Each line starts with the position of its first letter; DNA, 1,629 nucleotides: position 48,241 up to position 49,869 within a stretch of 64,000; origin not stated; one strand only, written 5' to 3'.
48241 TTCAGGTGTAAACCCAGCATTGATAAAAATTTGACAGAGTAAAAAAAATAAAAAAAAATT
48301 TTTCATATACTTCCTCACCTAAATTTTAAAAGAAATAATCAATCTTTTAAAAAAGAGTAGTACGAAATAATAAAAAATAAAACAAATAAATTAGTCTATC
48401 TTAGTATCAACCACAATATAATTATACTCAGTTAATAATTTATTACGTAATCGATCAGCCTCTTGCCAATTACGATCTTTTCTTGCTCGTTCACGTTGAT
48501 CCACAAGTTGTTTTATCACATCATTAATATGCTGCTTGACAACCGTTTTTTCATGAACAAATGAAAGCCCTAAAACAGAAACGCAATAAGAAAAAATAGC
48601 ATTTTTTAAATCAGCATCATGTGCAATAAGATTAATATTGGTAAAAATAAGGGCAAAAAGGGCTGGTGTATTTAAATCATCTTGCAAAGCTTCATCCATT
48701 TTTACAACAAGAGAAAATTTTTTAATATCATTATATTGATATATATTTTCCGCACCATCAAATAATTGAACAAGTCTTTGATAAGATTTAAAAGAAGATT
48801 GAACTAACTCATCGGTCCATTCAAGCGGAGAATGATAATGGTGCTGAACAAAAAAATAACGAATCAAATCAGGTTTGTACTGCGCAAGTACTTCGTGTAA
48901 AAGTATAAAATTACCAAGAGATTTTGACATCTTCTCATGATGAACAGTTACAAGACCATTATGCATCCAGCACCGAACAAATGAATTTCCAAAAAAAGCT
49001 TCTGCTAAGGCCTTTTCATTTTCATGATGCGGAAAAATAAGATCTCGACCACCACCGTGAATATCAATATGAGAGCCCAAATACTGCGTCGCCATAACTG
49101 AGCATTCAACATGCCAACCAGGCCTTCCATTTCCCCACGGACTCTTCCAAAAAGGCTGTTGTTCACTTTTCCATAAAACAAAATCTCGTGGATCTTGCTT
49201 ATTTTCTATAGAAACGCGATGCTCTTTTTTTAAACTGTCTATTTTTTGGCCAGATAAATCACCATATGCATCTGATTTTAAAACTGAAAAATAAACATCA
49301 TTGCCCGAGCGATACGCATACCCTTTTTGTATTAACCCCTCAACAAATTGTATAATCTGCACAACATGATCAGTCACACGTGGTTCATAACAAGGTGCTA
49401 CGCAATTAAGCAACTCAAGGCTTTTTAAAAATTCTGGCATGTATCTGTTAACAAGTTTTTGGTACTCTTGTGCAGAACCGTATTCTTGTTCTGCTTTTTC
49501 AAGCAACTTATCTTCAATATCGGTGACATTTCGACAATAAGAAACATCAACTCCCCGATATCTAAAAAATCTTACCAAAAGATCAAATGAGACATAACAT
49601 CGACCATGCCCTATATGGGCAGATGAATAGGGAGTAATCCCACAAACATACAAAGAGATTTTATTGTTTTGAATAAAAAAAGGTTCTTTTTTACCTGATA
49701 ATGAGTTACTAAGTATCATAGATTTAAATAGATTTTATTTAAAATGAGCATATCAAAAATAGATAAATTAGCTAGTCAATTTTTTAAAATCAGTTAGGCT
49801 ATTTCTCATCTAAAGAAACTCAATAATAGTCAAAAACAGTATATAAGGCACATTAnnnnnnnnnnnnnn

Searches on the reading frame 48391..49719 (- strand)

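Call 52: search_protein_families(library=pfam, proteins=[window:48391-49719:-], max_evalue=0.001)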
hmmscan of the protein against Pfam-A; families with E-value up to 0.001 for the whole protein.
window:48391-49719:- (442 aa): 4 families
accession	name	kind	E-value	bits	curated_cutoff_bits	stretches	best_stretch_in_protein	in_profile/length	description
PF01406.26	tRNA-synt_1e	-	1.7e-115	386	27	1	16-309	5-299/301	tRNA synthetases class I (C) catalytic domain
PF09334.17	tRNA-synt_1g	-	6.4e-13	48.7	20.1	2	253-294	317-358/391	tRNA synthetases class I (M)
PF01921.24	tRNA-synt_1f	-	9.3e-07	28.5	27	1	215-319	232-338/360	tRNA synthetases class I (K)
PF00133.28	tRNA-synt_1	-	0.00024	20.5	22.7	0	223-299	334-411/414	tRNA synthetases class I (I, L, M and V)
